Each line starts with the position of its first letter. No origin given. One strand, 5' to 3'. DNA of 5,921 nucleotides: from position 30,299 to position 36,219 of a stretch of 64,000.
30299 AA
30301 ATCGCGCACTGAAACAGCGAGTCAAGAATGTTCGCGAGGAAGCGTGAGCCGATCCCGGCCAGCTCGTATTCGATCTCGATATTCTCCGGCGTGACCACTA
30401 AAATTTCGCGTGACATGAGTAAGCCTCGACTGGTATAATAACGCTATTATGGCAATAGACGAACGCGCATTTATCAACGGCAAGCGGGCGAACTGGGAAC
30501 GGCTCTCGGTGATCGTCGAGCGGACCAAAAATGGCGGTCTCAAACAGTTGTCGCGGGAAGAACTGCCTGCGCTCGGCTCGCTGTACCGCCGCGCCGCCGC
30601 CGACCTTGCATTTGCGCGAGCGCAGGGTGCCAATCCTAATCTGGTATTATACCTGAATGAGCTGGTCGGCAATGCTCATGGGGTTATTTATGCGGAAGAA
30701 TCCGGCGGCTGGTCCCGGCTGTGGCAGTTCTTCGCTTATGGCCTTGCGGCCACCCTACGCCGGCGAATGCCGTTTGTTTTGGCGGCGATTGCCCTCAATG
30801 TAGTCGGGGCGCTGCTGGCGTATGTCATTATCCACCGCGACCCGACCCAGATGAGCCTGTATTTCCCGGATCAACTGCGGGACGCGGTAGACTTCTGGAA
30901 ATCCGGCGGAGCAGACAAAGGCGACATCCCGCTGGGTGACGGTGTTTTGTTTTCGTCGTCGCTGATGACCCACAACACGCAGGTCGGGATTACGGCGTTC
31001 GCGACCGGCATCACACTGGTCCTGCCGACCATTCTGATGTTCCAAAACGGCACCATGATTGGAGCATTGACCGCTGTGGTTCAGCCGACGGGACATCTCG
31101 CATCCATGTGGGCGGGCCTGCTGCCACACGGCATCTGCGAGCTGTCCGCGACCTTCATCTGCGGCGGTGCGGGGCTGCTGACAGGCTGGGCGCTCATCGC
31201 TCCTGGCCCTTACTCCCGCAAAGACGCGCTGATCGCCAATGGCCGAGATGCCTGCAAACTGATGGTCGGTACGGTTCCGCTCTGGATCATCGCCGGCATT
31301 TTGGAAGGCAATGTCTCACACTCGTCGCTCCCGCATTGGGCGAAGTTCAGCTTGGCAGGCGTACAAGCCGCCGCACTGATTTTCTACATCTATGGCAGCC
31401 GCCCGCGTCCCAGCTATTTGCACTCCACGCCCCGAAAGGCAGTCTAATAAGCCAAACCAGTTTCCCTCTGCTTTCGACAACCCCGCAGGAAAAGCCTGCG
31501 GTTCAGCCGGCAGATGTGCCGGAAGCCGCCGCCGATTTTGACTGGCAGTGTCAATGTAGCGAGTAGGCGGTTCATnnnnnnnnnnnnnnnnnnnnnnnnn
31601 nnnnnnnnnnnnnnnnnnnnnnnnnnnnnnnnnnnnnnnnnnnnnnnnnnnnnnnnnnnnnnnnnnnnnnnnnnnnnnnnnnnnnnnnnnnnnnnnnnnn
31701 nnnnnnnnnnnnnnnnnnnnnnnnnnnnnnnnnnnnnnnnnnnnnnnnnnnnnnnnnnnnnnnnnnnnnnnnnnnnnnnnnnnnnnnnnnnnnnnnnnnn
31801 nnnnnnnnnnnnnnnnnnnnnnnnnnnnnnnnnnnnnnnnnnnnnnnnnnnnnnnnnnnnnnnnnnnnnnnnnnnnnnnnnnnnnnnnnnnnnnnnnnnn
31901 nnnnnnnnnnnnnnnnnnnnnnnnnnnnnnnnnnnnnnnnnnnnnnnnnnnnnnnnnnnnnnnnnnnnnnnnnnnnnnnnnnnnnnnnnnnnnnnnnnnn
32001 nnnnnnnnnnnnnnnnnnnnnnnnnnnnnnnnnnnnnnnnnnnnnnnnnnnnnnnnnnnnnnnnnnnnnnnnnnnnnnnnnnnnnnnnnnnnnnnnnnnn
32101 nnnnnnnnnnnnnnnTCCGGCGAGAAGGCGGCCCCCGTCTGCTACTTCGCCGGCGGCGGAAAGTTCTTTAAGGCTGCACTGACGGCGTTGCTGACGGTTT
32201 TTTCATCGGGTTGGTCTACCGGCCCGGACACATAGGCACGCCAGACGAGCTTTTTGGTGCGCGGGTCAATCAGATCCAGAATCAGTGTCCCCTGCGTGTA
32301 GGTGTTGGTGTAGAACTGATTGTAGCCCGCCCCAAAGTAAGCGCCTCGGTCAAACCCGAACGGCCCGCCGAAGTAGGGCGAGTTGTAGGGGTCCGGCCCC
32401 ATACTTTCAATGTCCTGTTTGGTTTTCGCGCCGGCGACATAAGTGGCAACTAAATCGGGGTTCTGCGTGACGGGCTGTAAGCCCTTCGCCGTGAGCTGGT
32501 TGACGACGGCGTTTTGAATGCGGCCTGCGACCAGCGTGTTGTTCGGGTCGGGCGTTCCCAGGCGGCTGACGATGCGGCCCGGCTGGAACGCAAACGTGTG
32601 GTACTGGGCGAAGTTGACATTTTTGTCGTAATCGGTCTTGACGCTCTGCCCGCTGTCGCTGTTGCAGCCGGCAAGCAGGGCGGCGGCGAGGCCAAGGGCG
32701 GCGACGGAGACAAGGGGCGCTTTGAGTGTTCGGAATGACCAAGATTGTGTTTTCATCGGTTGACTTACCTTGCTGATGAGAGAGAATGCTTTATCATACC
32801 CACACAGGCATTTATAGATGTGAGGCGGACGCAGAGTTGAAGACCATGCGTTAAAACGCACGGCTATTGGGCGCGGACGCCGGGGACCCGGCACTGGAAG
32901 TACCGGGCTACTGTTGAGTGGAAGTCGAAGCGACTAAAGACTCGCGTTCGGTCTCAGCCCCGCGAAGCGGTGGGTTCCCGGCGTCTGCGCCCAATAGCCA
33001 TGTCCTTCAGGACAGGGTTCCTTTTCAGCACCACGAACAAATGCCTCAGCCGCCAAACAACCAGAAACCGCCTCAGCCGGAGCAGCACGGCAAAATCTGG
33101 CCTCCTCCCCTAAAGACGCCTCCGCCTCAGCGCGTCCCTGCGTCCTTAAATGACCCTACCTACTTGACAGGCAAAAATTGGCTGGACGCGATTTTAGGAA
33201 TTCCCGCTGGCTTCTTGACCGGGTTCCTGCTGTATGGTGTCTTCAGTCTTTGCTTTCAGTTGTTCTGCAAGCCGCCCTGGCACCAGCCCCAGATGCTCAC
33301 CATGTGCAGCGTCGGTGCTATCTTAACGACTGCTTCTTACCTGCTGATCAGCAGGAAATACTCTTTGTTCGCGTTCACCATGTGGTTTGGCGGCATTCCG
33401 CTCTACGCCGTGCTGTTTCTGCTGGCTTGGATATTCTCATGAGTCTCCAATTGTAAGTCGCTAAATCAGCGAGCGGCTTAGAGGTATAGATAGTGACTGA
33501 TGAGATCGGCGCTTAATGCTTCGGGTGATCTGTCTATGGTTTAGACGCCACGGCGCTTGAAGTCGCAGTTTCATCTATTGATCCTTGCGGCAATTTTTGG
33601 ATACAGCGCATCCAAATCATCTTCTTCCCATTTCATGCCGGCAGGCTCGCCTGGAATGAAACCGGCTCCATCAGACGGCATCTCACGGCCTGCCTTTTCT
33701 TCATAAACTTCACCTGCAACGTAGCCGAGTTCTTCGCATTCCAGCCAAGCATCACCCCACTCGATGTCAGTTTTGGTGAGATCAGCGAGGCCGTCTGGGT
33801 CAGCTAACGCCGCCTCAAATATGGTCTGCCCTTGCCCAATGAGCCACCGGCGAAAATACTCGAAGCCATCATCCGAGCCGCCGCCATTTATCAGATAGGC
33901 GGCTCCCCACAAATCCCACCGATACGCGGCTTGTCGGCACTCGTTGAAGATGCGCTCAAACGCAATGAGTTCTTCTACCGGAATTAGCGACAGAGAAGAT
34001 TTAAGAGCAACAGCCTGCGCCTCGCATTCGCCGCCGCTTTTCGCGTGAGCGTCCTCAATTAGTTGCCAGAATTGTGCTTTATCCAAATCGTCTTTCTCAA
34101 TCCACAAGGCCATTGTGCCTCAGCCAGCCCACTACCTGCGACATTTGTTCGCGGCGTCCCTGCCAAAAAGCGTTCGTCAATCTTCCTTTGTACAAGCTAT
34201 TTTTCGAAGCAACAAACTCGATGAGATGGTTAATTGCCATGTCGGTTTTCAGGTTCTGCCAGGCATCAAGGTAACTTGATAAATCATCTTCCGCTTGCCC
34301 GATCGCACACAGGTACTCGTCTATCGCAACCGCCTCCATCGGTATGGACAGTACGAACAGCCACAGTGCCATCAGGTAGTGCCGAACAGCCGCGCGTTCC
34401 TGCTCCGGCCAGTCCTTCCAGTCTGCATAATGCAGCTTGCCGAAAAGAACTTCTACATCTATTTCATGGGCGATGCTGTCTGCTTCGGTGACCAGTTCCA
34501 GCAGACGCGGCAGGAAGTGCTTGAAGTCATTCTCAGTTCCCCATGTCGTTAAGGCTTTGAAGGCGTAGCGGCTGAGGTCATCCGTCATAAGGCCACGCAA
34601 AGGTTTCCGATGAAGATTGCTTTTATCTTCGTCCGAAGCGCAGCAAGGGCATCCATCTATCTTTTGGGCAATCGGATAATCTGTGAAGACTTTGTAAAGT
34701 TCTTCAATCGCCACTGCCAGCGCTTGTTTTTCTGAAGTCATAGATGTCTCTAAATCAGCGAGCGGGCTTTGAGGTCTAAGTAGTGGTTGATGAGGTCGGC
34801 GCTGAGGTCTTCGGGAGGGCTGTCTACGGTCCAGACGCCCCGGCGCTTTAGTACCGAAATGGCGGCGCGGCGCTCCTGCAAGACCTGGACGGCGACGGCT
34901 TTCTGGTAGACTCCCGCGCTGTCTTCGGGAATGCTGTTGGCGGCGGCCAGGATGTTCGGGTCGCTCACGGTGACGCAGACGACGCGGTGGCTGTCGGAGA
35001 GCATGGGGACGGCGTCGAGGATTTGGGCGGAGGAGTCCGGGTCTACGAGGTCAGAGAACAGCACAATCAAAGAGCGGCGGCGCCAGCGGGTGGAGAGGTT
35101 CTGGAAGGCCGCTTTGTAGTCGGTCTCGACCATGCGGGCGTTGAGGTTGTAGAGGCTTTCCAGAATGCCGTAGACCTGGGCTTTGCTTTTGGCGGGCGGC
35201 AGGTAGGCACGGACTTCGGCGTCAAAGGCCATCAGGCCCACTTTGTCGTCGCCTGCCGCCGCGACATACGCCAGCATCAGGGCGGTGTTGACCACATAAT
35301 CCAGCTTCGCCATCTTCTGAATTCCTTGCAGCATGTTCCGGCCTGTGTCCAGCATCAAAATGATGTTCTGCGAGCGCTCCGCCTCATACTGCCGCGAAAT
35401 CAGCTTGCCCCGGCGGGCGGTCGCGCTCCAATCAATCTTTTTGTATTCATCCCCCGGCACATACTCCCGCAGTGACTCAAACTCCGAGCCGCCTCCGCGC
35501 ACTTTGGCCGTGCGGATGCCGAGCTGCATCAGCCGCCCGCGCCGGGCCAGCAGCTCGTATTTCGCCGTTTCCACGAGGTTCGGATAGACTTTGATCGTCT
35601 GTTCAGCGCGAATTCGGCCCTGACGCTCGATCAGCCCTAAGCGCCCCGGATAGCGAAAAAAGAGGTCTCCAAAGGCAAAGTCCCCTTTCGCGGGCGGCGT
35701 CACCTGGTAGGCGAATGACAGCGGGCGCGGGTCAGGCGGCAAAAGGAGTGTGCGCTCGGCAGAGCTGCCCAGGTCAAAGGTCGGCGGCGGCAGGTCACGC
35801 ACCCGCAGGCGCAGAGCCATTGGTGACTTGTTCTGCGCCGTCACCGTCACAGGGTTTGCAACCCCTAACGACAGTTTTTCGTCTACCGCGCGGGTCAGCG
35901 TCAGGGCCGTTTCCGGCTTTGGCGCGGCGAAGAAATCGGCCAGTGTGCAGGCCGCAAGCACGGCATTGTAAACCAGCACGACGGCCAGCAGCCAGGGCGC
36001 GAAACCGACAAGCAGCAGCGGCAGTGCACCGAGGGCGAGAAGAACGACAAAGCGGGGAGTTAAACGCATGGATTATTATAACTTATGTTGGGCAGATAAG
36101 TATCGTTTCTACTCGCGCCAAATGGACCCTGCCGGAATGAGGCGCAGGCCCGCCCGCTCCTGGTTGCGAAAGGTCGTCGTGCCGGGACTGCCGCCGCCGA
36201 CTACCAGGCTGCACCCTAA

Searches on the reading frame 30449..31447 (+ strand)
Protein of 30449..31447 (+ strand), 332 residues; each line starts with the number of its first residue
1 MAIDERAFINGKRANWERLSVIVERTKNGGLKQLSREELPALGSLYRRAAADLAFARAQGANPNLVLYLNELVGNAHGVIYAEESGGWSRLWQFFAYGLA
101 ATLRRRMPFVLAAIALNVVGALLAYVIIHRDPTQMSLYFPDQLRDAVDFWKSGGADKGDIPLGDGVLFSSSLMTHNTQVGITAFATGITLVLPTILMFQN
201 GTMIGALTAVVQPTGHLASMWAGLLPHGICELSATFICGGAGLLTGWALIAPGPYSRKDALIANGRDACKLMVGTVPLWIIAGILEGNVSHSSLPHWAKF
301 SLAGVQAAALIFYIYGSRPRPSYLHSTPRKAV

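Call 43: search_protein_families(library=pfam, proteins=[window:30449-31447:+], max_evalue=0.0001)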
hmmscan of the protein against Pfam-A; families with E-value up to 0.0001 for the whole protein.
window:30449-31447:+ (332 aa): 1 family
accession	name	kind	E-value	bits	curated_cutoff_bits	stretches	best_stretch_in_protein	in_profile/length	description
PF01944.22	SpoIIM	-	2.6e-32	112.5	26.9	1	114-290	2-162/163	Stage II sporulation protein M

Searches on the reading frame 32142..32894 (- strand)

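Call 46: search_protein_families(library=pfam, proteins=[window:32142-32894:-], max_evalue=0.01)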
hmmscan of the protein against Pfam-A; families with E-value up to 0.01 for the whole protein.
window:32142-32894:- (250 aa): 1 family
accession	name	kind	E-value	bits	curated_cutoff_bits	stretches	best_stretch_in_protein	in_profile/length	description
PF13590.11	DUF4136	-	7.4e-38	130.8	32.8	1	85-247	1-152/152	Domain of unknown function (DUF4136)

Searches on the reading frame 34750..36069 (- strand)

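Call 46: search_protein_families(library=pfam, proteins=[window:34750-36069:-], max_evalue=0.01)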
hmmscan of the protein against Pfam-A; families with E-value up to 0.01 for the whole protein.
window:34750-36069:- (439 aa): 3 families
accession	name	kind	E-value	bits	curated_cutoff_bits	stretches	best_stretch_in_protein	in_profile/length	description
PF01882.25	DUF58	-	1.4e-36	126.2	23.4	1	200-372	2-172/216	Protein of unknown function DUF58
PF13519.12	VWA_2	-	1.3e-08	35.9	27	1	236-340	1-105/107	von Willebrand factor type A domain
PF05762.20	VWA_CoxE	-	0.00078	19.4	26.4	1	263-365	78-183/222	VWA domain containing CoxE-like protein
